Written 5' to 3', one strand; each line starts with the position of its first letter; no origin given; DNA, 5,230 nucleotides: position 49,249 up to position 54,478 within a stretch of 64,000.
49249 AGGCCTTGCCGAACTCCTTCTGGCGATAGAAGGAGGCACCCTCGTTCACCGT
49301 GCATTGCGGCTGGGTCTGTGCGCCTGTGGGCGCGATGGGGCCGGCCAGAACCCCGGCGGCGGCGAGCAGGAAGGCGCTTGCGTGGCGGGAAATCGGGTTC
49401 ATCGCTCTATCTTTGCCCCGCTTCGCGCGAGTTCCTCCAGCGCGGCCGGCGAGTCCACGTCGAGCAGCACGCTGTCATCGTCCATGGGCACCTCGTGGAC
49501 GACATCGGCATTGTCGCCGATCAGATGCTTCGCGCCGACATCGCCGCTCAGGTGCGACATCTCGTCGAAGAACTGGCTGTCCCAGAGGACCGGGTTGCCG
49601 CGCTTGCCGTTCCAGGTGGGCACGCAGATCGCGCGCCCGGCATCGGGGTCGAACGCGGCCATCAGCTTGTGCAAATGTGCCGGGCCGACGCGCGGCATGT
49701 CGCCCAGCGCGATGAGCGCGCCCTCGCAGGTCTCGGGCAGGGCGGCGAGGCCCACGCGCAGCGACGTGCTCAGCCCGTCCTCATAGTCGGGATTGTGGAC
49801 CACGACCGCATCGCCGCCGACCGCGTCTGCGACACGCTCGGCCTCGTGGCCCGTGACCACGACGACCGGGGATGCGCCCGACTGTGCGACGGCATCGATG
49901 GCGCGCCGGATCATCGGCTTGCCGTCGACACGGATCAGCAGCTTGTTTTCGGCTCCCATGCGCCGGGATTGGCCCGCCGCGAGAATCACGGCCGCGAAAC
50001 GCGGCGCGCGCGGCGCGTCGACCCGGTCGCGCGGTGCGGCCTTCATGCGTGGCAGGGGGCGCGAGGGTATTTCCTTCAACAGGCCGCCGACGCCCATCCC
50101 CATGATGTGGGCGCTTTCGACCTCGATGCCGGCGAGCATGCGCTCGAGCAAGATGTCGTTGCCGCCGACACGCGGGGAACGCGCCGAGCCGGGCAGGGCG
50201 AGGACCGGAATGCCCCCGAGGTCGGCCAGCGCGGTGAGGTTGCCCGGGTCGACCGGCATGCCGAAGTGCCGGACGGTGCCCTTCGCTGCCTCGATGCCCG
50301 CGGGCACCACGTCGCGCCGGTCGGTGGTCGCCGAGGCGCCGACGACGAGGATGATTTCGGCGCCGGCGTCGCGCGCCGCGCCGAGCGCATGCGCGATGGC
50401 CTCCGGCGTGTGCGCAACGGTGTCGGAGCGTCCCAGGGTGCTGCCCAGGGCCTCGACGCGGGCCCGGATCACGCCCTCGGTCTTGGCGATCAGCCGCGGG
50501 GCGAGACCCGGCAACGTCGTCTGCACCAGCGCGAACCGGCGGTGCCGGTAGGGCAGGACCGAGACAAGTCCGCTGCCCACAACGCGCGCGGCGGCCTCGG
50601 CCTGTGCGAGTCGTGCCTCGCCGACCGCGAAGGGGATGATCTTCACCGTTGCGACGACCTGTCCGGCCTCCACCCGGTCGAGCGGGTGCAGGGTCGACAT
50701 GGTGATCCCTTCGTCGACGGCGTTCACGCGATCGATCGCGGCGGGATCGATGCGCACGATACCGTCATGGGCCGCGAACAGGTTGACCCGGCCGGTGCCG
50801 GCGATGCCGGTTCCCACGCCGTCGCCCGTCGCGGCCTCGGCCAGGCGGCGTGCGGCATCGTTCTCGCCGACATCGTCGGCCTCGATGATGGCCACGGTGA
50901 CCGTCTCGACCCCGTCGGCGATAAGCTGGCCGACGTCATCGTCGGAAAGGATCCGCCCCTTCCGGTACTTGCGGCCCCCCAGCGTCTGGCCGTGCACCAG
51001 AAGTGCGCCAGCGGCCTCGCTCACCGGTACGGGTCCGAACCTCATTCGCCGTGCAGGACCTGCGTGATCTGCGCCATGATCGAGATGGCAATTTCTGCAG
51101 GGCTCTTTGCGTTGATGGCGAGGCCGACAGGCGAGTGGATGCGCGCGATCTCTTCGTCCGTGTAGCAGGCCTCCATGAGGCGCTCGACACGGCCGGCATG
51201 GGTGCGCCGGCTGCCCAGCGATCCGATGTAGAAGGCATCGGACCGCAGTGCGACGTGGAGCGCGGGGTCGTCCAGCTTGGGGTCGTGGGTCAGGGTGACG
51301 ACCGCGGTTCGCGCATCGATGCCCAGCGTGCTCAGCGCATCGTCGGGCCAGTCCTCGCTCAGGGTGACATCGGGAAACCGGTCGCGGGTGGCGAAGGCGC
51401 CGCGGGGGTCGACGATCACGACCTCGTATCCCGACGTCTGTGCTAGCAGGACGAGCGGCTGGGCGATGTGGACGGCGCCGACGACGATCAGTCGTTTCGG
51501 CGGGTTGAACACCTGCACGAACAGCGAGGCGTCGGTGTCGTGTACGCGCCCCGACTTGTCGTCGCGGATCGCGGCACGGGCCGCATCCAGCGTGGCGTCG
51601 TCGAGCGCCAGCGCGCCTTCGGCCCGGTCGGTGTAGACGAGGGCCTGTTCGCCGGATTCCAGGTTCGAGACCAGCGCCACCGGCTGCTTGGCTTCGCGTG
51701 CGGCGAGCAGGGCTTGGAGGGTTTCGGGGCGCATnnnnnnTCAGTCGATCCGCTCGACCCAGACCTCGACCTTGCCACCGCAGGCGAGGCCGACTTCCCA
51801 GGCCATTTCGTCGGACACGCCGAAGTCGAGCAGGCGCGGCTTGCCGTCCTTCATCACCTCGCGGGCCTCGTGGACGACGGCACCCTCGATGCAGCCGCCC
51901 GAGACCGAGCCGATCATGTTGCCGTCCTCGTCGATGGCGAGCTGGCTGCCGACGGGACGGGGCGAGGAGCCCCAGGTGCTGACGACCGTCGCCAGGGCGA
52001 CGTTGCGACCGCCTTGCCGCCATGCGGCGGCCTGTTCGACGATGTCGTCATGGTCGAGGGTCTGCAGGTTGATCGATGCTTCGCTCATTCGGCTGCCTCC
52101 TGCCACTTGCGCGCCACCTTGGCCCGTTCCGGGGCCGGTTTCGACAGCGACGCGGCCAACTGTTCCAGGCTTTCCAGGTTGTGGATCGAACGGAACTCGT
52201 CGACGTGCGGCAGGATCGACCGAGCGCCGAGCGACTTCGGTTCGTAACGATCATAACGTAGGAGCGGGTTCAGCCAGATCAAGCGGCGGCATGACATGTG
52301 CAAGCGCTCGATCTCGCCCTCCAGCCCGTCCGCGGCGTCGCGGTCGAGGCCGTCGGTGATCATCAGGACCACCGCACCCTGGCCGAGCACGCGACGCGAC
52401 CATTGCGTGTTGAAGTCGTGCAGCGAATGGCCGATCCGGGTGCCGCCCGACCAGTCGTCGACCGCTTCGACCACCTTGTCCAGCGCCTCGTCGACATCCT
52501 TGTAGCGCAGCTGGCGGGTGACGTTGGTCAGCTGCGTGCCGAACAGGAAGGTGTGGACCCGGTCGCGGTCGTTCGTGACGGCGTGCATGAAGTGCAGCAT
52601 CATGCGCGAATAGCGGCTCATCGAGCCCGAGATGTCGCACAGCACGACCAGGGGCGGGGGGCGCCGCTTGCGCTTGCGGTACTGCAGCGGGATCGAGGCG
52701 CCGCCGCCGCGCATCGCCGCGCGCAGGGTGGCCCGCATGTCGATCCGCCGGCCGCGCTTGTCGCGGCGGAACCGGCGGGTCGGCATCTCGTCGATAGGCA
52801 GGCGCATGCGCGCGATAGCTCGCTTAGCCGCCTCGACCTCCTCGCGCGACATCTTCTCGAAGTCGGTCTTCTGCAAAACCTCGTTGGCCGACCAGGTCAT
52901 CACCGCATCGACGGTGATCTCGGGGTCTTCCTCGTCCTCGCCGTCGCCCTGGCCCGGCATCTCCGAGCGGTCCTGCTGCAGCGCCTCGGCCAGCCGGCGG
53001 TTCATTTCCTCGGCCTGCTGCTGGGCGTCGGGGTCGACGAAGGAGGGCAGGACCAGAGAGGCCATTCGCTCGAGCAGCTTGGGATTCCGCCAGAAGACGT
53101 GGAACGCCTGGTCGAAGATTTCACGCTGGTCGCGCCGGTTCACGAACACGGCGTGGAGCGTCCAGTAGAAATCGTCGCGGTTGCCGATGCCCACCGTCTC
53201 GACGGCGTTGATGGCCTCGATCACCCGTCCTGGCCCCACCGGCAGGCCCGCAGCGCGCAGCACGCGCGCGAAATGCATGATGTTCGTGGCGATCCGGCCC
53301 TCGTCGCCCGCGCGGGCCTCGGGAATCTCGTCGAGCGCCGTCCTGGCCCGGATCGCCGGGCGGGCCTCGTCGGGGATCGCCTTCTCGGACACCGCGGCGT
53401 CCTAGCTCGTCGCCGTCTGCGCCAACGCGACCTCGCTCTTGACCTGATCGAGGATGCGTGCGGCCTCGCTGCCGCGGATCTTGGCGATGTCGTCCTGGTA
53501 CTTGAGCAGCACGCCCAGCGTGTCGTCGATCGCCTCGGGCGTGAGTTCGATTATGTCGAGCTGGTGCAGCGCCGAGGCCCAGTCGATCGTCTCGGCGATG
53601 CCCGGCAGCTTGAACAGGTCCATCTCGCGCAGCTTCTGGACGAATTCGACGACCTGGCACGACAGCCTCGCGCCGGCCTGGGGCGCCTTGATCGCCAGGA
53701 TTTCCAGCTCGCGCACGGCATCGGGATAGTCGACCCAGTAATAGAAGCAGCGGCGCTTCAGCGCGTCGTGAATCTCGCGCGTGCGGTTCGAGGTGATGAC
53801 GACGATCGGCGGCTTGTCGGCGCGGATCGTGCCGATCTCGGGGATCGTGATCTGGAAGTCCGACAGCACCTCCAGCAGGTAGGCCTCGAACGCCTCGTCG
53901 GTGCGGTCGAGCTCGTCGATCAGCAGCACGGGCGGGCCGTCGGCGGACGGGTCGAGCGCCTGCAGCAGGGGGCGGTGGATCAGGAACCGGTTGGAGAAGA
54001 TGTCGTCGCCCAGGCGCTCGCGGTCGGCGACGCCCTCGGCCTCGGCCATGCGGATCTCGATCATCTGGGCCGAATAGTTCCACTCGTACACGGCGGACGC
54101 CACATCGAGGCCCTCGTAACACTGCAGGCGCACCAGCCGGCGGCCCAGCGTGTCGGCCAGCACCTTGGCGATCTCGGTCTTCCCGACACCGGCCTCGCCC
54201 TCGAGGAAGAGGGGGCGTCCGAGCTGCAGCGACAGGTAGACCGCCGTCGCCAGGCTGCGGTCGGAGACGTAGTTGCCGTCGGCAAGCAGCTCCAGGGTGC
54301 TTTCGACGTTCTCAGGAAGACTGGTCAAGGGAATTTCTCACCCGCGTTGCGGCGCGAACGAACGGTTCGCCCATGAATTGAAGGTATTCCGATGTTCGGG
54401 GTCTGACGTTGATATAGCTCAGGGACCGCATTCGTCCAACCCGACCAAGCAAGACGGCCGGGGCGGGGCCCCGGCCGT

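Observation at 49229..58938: Complete form II cox-like cluster with split xdhC, a molybdopterin-binding/MocA fusion, and serial ATGA translational coupling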

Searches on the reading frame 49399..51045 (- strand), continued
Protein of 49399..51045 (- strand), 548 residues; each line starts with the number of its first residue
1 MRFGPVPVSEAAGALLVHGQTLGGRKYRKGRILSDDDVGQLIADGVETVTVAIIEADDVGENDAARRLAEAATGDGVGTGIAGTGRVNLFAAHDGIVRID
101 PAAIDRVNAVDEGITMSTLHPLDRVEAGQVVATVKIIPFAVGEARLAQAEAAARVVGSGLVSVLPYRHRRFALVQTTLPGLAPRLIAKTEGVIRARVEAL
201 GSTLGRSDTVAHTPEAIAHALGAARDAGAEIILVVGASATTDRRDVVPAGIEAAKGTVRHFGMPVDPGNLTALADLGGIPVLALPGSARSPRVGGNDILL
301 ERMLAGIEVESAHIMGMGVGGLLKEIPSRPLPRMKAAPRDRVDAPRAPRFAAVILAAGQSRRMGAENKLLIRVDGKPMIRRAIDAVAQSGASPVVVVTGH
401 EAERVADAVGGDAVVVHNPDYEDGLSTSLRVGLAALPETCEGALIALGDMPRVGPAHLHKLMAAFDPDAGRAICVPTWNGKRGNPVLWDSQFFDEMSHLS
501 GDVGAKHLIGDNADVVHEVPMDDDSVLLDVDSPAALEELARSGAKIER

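Call 71: get_annotated_region(hit=H5, flank=9500)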
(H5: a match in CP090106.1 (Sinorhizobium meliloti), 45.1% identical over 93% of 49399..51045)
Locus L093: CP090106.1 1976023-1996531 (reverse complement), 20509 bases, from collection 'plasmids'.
description: Sinorhizobium meliloti strain Ak57 plasmid pSymB, complete sequence
organism: Sinorhizobium meliloti (NCBI taxid 382)
taxonomy: Bacteria; Pseudomonadota; Alphaproteobacteria; Hyphomicrobiales; Rhizobiaceae; Sinorhizobium; Sinorhizobium meliloti
host: -; source: Medicago,Cell culture,Plant nodule; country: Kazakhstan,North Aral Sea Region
typing (MOB-suite, as given by PLSDB): non-mobilizable
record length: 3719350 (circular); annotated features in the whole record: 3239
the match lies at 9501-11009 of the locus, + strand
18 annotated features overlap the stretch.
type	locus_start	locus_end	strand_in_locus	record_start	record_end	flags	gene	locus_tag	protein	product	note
CDS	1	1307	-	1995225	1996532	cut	purB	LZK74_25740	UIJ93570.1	adenylosuccinate lyase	-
CDS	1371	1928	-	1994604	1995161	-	-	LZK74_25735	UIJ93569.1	hypothetical protein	-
CDS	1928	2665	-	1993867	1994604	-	-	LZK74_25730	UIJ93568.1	DUF2259 domain-containing protein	-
CDS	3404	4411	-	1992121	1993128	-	-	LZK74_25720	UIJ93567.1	P1 family peptidase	-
CDS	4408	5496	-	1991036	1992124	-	-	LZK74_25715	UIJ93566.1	branched-chain amino acid ABC transporter substrate-binding protein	-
CDS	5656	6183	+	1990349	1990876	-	-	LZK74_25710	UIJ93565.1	flavin reductase family protein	-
CDS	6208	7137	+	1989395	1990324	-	-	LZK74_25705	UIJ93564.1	MoxR family ATPase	-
CDS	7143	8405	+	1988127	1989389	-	-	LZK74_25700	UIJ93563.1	VWA domain-containing protein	-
CDS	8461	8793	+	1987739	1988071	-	-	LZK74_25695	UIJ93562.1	XdhC family protein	-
CDS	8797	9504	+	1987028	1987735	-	-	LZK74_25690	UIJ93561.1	XdhC family protein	-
CDS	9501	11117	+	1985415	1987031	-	-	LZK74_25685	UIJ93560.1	NTP transferase domain-containing protein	-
CDS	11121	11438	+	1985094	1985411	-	-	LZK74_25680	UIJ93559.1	TfoX/Sxy family protein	-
CDS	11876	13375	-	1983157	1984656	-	-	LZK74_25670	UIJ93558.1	DEAD/DEAH box helicase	-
CDS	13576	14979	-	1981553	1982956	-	-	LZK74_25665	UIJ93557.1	M23 family metallopeptidase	-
CDS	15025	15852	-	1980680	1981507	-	-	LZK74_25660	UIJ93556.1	ferritin-like domain-containing protein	-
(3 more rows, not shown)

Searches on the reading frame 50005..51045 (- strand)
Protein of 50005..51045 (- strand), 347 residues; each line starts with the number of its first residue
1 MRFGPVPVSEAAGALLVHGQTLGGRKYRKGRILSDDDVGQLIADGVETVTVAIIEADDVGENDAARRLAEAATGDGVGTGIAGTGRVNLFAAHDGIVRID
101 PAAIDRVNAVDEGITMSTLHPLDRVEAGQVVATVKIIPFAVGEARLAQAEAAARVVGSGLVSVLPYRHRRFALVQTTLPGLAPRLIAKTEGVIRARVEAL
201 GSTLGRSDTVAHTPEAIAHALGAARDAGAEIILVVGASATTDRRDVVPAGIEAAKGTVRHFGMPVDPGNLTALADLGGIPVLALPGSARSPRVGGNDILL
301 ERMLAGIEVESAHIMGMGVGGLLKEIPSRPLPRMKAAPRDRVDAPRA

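Call 43: search_solved_structures(query=window:50005-51045:-, max_evalue=1)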
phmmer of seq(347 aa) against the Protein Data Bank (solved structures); distinct sequences matched with E-value up to 1: 0.

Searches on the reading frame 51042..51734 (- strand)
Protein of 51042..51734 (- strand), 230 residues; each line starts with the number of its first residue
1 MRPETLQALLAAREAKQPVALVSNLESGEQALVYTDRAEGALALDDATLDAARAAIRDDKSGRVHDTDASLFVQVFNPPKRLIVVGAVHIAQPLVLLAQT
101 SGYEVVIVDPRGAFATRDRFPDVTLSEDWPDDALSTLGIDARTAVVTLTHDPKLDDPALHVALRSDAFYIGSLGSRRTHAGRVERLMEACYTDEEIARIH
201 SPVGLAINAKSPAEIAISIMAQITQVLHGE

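Call 4: search_protein_families(library=pfam, proteins=[window:51042-51734:-], max_evalue=0.01)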
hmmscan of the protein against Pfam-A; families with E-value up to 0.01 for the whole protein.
window:51042-51734:- (230 aa): 1 family
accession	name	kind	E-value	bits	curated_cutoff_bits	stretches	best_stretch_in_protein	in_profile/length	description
PF13478.12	XdhC_C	-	3.5e-43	147.5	29.7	1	82-223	1-125/125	XdhC Rossmann domain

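Call 5: search_protein_families(library=ncbifam, proteins=[window:51042-51734:-], max_evalue=0.01)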
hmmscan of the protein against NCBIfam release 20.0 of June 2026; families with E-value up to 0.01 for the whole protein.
window:51042-51734:- (230 aa): 2 families
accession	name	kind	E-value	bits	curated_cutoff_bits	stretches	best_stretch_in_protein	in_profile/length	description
NF045664.1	XdhC_rel_AOR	equivalog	3e-40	138.5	350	1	44-226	158-343/346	XdhC family aldehyde oxidoreductase maturation factor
TIGR02964.1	xanthine_xdhC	equivalog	6.7e-19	68.4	161.6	1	72-223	97-245/246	xanthine dehydrogenase accessory protein XdhC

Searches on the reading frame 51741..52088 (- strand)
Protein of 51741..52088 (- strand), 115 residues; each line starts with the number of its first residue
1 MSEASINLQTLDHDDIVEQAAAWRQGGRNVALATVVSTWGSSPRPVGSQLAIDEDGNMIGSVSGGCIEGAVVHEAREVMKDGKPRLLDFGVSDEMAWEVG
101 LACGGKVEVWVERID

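Call 4: search_protein_families(library=pfam, proteins=[window:51741-52088:-], max_evalue=0.01)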
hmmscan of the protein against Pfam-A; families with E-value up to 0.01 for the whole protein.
window:51741-52088:- (115 aa): 1 family
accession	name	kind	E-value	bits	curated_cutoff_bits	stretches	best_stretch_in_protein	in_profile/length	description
PF02625.21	XdhC_CoxI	-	5.5e-29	100.3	24.3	1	23-90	1-68/68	XdhC and CoxI family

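Call 5: search_protein_families(library=ncbifam, proteins=[window:51741-52088:-], max_evalue=0.01)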
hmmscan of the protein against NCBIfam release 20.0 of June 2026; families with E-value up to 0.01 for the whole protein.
window:51741-52088:- (115 aa): 2 families
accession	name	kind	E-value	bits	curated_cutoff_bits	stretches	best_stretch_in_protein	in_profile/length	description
NF045664.1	XdhC_rel_AOR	equivalog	1.6e-21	77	350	1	17-115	2-101/346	XdhC family aldehyde oxidoreductase maturation factor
TIGR02964.1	xanthine_xdhC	equivalog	4e-10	39.7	161.6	1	32-115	2-82/246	xanthine dehydrogenase accessory protein XdhC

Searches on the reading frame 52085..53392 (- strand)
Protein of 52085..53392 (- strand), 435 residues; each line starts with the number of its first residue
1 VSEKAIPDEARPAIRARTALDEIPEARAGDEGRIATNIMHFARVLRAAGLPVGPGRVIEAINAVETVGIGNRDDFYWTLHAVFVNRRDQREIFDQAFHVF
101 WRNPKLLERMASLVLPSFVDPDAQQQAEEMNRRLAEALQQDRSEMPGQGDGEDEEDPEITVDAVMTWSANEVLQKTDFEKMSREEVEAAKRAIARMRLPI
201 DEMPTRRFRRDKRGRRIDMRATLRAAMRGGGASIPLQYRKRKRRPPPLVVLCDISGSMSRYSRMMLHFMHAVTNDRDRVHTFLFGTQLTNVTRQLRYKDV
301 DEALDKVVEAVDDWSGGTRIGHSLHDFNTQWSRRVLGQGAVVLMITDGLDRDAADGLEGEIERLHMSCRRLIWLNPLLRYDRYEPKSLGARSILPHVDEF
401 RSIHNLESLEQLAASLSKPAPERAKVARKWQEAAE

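Call 4: search_protein_families(library=pfam, proteins=[window:52085-53392:-], max_evalue=0.01)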
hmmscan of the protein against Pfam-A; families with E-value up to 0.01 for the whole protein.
window:52085-53392:- (435 aa): 4 families
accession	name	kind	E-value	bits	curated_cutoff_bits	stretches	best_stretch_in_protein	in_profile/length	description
PF05762.20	VWA_CoxE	-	8.1e-72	241.7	26.4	1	192-409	4-222/222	VWA domain containing CoxE-like protein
PF13519.12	VWA_2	-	7.7e-06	26.9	27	1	248-348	1-106/107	von Willebrand factor type A domain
PF13768.12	VWA_3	-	0.0021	18.6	27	0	248-361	3-119/155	von Willebrand factor type A domain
PF00092.34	VWA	-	0.0033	18.1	23.8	1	248-361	2-124/174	von Willebrand factor type A domain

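Call 5: search_protein_families(library=ncbifam, proteins=[window:52085-53392:-], max_evalue=0.01)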
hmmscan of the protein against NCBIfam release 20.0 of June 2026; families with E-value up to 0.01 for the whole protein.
window:52085-53392:- (435 aa): 2 families
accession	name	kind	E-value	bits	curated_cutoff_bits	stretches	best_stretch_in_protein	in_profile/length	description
NF047783.1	VWA_dom_MadC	equivalog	2.3e-22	79.5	600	2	168-377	251-455/498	MadC family VWA domain-containing protein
TIGR02442.1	Cob-chelat-sub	hypoth_equivalog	0.00014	20.4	779.45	1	121-348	335-581/641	putative cobaltochelatase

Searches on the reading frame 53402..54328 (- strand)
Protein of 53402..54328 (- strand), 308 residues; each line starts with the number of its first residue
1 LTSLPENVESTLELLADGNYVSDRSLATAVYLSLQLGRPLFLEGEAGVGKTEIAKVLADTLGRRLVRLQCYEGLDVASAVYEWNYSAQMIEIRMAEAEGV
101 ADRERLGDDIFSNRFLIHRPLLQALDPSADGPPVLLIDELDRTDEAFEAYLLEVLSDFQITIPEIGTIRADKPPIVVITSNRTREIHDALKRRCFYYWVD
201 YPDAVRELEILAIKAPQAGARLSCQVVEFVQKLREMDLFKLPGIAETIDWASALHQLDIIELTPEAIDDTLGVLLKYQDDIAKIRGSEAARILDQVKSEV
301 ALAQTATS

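Call 4: search_protein_families(library=pfam, proteins=[window:53402-54328:-], max_evalue=0.01)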
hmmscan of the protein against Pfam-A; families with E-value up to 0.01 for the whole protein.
window:53402-54328:- (308 aa): 8 families
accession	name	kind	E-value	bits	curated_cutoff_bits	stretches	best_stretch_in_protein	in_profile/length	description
PF07728.20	AAA_5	-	2.3e-10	41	22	1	39-194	1-139/139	AAA domain (dynein-related subfamily)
PF00004.35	AAA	-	4.3e-10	40.6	21.2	1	41-194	2-123/131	ATPase family associated with various cellular activities (AAA)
PF07726.17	AAA_3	-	7.5e-07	29.5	27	0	134-182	65-112/131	ATPase family associated with various cellular activities (AAA)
PF13191.12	AAA_16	-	1.3e-06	29.5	32.6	1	37-154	22-154/167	AAA ATPase domain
PF13401.12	AAA_22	-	6.5e-05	23.7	27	1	39-156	7-109/130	AAA domain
PF12774.13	AAA_6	-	0.00053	19.5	25.2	1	39-78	34-73/327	Hydrolytic ATP binding site of dynein motor region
PF05496.18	RuvB_N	-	0.00081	19.6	27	0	133-162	86-115/159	Holliday junction DNA helicase RuvB P-loop domain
PF00910.28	RNA_helicase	-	0.0087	17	21.5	0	41-65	2-26/105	RNA helicase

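Call 5: search_protein_families(library=ncbifam, proteins=[window:53402-54328:-], max_evalue=0.01)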
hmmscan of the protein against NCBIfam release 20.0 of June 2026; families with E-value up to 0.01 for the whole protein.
window:53402-54328:- (308 aa): 9 families
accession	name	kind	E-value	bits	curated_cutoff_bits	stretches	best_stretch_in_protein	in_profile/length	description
NF047784.1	MadB_ATPase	equivalog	3e-81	272.9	475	1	9-285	5-294/298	MadB family AAA-type ATPase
TIGR02640.1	gas_vesic_GvpN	equivalog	1.5e-08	34.4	266.8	1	34-254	18-236/262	gas vesicle protein GvpN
TIGR02639.1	ClpA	equivalog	0.00012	20.4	993.15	1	42-70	492-520/734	ATP-dependent Clp protease ATP-binding subunit ClpA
TIGR00635.1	ruvB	equivalog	0.00031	19.9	299.05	0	40-66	33-59/305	Holliday junction branch migration DNA helicase RuvB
TIGR00763.1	lon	equivalog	0.00059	18.4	608.05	0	37-69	353-385/795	endopeptidase La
NF000868.0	PRK00080.1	equivalog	0.00075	18.5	282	0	41-65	55-79/330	Holliday junction branch migration DNA helicase RuvB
TIGR03420.1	DnaA_homol_Hda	equivalog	0.004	16.7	194.8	0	193-256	150-213/226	DnaA regulatory inactivator Hda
NF006485.0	PRK08903.1-5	equivalog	0.0048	16.5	289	0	126-252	83-209/233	DnaA regulatory inactivator Hda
NF003234.0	PRK04195.2-4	equivalog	0.0093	14.9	529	0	38-70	39-71/497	replication factor C large subunit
